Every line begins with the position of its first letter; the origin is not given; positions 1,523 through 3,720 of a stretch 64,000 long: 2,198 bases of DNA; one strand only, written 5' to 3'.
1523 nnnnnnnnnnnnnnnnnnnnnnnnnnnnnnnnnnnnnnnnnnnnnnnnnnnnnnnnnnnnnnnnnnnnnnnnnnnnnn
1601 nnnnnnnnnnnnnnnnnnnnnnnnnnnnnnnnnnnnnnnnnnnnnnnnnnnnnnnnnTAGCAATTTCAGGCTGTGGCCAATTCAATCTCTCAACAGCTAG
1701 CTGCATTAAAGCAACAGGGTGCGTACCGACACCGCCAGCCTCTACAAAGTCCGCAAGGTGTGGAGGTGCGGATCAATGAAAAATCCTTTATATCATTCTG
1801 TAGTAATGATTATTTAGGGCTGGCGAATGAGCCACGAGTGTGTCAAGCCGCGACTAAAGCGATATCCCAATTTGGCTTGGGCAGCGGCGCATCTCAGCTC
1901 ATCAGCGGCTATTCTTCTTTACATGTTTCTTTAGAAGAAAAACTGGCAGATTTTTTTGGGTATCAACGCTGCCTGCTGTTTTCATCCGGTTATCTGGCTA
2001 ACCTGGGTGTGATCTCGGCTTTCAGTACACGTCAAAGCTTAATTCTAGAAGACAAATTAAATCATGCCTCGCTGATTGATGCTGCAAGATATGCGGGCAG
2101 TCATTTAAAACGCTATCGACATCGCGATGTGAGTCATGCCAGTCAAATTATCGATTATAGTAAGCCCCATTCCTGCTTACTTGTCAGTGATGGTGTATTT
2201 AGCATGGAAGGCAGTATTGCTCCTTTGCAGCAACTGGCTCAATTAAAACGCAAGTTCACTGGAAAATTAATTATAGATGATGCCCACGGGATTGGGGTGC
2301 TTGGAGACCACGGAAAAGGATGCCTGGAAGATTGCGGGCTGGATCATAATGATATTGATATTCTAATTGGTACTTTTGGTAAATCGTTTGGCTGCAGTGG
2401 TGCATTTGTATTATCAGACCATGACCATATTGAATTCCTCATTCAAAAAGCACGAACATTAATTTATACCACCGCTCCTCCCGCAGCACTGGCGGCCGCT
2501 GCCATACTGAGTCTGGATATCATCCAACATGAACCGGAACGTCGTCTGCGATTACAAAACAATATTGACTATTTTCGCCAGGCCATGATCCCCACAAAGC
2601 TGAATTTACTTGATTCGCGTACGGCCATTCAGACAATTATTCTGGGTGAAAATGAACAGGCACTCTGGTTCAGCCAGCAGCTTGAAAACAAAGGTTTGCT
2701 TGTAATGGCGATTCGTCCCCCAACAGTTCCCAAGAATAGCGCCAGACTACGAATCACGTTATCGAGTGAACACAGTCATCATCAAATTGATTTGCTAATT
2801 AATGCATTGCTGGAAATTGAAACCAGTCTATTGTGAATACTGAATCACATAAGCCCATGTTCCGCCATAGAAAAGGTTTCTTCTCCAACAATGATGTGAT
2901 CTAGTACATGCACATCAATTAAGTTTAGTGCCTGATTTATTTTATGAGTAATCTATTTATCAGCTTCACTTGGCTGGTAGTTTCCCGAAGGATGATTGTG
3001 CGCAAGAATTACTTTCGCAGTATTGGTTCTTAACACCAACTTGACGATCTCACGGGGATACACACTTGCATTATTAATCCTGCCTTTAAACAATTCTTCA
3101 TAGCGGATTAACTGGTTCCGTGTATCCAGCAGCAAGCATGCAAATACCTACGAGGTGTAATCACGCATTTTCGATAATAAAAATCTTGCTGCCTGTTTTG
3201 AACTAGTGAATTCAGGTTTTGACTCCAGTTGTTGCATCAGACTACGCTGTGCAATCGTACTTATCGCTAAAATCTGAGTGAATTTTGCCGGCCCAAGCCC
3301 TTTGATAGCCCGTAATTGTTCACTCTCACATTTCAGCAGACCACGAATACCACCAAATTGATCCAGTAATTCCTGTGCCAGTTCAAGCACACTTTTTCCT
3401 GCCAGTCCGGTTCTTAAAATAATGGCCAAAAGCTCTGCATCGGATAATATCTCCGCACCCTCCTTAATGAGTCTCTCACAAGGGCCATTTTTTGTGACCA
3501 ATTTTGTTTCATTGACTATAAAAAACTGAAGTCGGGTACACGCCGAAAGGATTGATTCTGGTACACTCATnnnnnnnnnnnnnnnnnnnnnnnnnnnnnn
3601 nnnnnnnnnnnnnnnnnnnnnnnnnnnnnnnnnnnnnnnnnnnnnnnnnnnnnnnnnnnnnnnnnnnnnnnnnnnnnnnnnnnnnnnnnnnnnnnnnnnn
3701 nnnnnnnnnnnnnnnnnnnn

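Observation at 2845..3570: radC carries two in-frame amber codons but keeps a perfectly conserved frame to its natural C-terminus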

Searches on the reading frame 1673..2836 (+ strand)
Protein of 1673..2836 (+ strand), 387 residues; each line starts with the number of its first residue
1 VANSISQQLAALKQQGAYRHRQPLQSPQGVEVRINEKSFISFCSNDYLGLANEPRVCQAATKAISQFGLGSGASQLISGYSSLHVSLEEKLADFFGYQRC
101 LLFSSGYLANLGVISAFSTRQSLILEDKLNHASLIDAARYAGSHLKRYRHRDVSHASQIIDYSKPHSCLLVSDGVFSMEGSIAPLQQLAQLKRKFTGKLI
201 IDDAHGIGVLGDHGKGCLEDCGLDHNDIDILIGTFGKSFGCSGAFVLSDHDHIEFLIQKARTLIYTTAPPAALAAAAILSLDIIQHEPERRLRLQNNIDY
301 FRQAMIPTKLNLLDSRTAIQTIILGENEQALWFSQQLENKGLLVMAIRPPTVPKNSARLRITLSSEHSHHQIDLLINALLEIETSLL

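Call 8: find_encoding_contigs(protein=window:1673-2836:+, flank=6000, max_places=10)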
Protein window:1673-2836:+ (387 aa): 5 contigs read that carry it; 4 places shown.
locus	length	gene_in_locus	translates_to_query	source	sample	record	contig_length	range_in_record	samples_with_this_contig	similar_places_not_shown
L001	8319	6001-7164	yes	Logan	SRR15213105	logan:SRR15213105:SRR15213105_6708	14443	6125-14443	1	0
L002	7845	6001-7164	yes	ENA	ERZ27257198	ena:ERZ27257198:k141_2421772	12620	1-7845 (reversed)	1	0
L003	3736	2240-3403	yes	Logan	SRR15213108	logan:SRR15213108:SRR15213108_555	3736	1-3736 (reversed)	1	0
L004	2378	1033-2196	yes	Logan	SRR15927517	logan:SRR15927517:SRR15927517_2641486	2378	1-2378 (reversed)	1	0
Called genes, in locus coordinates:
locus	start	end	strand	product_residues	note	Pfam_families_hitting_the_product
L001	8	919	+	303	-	PF01218:Coprogen_oxidas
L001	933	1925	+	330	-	PF00490:ALAD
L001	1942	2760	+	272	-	PF08501:Shikimate_dh_N, PF01488:Shikimate_DH, PF18317:SDH_C (weak)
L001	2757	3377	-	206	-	PF25084:LbH_EIF2B (faint), PF25087:GMPPB_C (faint), PF00132:Hexapep (weak)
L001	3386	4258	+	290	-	PF01040:UbiA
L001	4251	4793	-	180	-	-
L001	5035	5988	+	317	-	PF04055:Radical_SAM, PF06968:BATS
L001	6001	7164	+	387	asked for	PF00155:Aminotran_1_2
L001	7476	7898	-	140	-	PF20582:UPF0758_N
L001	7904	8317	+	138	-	?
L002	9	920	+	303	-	PF01218:Coprogen_oxidas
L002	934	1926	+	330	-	PF00490:ALAD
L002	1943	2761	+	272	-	PF08501:Shikimate_dh_N, PF01488:Shikimate_DH, PF18317:SDH_C (weak)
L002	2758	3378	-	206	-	PF25084:LbH_EIF2B (faint), PF25087:GMPPB_C (faint), PF00132:Hexapep (weak)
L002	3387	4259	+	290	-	PF01040:UbiA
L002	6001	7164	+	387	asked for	PF00155:Aminotran_1_2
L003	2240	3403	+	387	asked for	PF00155:Aminotran_1_2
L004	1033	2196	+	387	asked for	PF00155:Aminotran_1_2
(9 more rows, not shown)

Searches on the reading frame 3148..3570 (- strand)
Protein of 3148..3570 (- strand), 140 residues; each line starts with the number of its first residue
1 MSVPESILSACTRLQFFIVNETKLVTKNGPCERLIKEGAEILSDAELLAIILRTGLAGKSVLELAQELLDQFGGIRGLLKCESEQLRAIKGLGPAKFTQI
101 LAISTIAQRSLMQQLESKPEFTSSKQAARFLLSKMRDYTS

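Call 16: list_cluster_members(proteins=[P0001, P0013, P0022, P0039, window:3148-3570:-, window:1673-2836:+])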
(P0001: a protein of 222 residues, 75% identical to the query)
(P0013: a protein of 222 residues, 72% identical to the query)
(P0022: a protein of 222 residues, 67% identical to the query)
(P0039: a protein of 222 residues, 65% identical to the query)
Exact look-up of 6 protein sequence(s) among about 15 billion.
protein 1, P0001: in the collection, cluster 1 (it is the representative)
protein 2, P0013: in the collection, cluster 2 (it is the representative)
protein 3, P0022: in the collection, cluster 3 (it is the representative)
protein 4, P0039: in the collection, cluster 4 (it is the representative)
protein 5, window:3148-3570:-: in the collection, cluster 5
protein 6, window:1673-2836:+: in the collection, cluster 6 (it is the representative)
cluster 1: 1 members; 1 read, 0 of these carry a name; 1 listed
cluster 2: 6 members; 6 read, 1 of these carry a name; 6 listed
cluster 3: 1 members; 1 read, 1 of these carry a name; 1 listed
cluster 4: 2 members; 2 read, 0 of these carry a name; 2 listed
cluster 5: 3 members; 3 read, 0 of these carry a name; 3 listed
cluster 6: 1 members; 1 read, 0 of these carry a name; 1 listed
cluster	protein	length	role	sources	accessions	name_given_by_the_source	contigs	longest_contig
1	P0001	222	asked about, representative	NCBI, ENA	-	-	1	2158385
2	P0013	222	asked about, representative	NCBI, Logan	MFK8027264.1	MAG: DNA repair protein RadC [Gammaproteobacteria bacterium]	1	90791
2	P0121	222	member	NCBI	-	-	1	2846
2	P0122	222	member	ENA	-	-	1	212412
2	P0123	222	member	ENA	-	-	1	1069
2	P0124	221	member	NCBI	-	-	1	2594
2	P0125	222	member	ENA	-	-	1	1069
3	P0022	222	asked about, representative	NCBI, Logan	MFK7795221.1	MAG: DNA repair protein RadC [Gammaproteobacteria bacterium]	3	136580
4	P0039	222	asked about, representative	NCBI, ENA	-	-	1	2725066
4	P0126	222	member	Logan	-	-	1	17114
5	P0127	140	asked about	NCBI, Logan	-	-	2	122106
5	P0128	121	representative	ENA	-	-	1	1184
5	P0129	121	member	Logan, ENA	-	-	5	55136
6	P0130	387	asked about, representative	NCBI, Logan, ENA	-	-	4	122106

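Call 18: find_encoding_contigs(protein=P0129, flank=5000, max_places=10)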
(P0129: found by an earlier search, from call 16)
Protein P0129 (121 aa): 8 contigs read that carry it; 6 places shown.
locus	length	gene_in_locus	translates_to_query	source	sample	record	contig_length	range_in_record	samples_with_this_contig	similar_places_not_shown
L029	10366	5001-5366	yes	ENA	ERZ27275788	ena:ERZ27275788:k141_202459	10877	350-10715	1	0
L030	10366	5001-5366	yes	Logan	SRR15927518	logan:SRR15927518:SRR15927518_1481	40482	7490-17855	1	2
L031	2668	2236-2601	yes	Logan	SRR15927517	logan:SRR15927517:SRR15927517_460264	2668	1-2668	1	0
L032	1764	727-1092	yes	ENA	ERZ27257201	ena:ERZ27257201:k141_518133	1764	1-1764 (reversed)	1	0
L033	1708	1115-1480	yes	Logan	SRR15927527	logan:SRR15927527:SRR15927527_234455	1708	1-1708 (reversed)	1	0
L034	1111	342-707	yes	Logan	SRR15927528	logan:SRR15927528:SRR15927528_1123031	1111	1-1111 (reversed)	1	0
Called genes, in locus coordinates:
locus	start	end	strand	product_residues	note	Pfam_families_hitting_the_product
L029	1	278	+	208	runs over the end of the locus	?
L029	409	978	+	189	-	PF13511:DUF4124 (weak)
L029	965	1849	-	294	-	PF00696:AA_kinase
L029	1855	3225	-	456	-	PF02878:PGM_PMM_I, PF02879:PGM_PMM_II, PF02880:PGM_PMM_III, PF00408:PGM_PMM_IV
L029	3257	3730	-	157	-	PF22769:DCD, PF00692:dUTPase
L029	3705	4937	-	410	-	PF02441:Flavoprotein, PF04127:DFP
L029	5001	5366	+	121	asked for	PF20582:UPF0758_N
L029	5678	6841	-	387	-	PF00155:Aminotran_1_2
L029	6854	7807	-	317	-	PF04055:Radical_SAM, PF06968:BATS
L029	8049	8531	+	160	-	-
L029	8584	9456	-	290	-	PF01040:UbiA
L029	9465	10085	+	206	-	PF25084:LbH_EIF2B (faint), PF25087:GMPPB_C (faint), PF00132:Hexapep (weak)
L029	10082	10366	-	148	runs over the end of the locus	?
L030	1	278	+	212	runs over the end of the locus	PF00156:Pribosyltran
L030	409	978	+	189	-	PF13511:DUF4124 (weak)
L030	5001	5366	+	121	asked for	PF20582:UPF0758_N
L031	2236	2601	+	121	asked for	PF20582:UPF0758_N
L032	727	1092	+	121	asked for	PF20582:UPF0758_N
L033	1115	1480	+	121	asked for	PF20582:UPF0758_N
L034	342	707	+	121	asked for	PF20582:UPF0758_N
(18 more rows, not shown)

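Call 19: find_encoding_contigs(protein=P0128, flank=5000, max_places=10)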
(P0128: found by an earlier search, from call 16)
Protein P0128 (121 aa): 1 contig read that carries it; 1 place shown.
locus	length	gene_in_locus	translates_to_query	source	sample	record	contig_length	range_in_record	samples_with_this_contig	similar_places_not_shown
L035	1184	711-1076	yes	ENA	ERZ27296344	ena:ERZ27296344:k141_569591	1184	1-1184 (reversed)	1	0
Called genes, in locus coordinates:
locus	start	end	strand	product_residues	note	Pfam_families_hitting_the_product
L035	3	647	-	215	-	?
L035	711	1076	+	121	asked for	PF20582:UPF0758_N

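Call 20: find_encoding_contigs(protein=P0127, flank=3000, max_places=10)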
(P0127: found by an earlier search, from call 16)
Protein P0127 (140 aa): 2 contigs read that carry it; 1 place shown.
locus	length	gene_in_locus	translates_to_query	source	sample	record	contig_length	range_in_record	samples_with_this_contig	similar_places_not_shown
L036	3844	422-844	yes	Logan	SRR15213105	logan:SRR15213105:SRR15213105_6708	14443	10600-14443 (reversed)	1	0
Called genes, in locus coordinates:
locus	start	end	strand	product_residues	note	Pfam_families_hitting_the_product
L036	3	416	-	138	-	?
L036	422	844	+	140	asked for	PF20582:UPF0758_N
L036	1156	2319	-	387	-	PF00155:Aminotran_1_2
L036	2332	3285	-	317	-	PF04055:Radical_SAM, PF06968:BATS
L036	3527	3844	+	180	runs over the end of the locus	-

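Call 34: find_encoding_contigs(protein=P0129, flank=10000, max_places=4)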
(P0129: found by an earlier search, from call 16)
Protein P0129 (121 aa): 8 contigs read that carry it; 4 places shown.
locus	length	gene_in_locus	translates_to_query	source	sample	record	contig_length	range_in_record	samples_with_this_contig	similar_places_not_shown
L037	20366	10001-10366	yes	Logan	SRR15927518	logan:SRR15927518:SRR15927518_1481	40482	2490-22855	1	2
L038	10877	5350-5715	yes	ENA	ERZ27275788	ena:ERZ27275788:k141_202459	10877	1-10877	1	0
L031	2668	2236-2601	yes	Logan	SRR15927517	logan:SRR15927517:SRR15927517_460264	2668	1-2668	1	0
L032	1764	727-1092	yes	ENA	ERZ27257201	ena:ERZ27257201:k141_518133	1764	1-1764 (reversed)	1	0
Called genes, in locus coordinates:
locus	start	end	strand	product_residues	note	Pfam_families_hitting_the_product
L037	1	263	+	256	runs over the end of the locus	PF03372:Exo_endo_phos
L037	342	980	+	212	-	PF01656:CbiA, PF09140:MipZ (faint), PF10609:ParA, PF13614:AAA_31, PF16575:CLP1_P (faint)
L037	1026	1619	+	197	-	PF03734:YkuD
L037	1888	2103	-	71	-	PF13852:DUF4197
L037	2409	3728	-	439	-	PF07690:MFS_1, PF13000:Acatn, PF00083:Sugar_tr (weak), PF07690:MFS_1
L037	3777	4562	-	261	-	PF03372:Exo_endo_phos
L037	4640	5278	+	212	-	PF00156:Pribosyltran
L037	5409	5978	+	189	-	PF13511:DUF4124 (weak)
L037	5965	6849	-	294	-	PF00696:AA_kinase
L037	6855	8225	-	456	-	PF02878:PGM_PMM_I, PF02879:PGM_PMM_II, PF02880:PGM_PMM_III, PF00408:PGM_PMM_IV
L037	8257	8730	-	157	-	PF22769:DCD, PF00692:dUTPase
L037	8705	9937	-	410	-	PF02441:Flavoprotein, PF04127:DFP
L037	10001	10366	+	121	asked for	PF20582:UPF0758_N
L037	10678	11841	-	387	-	PF00155:Aminotran_1_2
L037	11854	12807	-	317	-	PF04055:Radical_SAM, PF06968:BATS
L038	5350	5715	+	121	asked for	PF20582:UPF0758_N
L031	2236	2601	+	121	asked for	PF20582:UPF0758_N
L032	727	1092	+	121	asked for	PF20582:UPF0758_N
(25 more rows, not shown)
